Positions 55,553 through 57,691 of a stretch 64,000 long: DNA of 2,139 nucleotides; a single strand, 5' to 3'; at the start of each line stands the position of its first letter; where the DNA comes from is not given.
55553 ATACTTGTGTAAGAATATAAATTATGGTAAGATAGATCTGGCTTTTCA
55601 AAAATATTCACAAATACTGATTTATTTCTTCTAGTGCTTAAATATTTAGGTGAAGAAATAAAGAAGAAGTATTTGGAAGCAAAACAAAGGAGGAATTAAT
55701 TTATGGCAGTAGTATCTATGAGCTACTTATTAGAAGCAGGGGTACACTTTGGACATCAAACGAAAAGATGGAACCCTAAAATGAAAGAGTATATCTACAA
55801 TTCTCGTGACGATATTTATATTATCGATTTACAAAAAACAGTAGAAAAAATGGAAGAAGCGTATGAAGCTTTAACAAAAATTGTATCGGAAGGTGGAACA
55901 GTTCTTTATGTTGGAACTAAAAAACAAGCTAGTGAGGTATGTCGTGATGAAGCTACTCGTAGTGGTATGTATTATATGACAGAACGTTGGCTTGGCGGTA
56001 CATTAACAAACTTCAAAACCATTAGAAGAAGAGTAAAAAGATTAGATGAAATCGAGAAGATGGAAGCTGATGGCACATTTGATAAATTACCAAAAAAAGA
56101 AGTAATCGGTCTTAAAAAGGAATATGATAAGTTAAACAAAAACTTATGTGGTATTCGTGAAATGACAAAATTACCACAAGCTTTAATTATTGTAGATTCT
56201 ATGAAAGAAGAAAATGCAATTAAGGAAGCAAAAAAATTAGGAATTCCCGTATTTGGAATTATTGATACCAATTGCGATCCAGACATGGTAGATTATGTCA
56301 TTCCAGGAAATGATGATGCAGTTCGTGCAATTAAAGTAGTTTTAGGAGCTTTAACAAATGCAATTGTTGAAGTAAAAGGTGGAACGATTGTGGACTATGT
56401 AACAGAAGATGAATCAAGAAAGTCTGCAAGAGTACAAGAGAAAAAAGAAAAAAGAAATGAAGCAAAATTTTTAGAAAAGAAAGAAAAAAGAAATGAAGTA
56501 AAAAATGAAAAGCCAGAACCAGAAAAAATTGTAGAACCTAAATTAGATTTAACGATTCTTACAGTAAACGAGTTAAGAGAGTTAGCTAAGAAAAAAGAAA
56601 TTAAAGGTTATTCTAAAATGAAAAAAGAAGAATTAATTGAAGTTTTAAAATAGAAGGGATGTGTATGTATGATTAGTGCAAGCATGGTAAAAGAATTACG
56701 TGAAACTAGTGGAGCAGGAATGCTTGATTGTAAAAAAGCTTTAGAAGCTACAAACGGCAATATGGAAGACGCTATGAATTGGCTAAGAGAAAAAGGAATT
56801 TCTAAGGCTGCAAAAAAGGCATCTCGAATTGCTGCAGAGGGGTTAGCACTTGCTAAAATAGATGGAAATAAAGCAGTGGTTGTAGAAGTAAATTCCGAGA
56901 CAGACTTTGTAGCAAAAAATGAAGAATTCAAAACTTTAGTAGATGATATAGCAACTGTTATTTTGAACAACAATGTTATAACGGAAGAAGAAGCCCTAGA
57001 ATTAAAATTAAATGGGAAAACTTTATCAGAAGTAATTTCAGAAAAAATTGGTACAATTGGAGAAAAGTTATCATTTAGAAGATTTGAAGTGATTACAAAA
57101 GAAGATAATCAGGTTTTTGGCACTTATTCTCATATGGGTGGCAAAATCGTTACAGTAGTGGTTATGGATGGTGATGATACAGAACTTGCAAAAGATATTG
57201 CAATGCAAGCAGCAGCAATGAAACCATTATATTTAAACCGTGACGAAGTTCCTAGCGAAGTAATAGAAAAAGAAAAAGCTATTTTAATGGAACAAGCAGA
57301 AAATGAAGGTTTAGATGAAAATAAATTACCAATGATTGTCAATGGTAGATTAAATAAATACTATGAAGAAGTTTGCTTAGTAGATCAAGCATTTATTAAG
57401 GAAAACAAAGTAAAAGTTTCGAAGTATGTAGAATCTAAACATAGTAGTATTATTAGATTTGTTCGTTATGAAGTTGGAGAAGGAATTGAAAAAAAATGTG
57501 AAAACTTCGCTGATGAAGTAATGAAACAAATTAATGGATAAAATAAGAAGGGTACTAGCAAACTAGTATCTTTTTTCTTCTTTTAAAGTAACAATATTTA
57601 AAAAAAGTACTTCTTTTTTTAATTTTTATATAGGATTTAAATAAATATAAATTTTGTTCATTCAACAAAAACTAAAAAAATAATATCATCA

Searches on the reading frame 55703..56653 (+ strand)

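Call 39: search_protein_families(library=pfam, proteins=[window:55703-56653:+], max_evalue=0.00001)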
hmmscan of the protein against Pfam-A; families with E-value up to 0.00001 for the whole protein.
window:55703-56653:+ (316 aa): 2 families
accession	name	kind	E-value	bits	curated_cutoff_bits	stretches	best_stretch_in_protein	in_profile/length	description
PF00318.25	Ribosomal_S2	-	1e-96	322.8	26.1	1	9-223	1-215/216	Ribosomal protein S2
PF07498.18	Rho_N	-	5.3e-08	33.1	24.9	1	282-313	1-32/43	Rho termination factor, N-terminal domain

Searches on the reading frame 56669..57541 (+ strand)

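Call 58: search_protein_families(library=pfam, proteins=[window:56669-57541:+], max_evalue=0.001)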
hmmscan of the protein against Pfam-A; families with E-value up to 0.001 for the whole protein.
window:56669-57541:+ (290 aa): 4 families
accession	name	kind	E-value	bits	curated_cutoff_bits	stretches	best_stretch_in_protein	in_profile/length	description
PF00889.24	EF_TS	-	2.8e-70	236.5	27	1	69-271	1-204/204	Elongation factor TS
PF25025.1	EF-Ts_N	-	1.1e-05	25.8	33.2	1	5-42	15-53/60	Elongation factor Ts, mitochondrial, N-terminal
PF22562.2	UBA_7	-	4.6e-05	23.7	27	1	18-41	15-39/48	UBA-like domain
PF00627.37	UBA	-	5.7e-05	23.3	22.4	1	20-39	18-37/37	UBA/TS-N domain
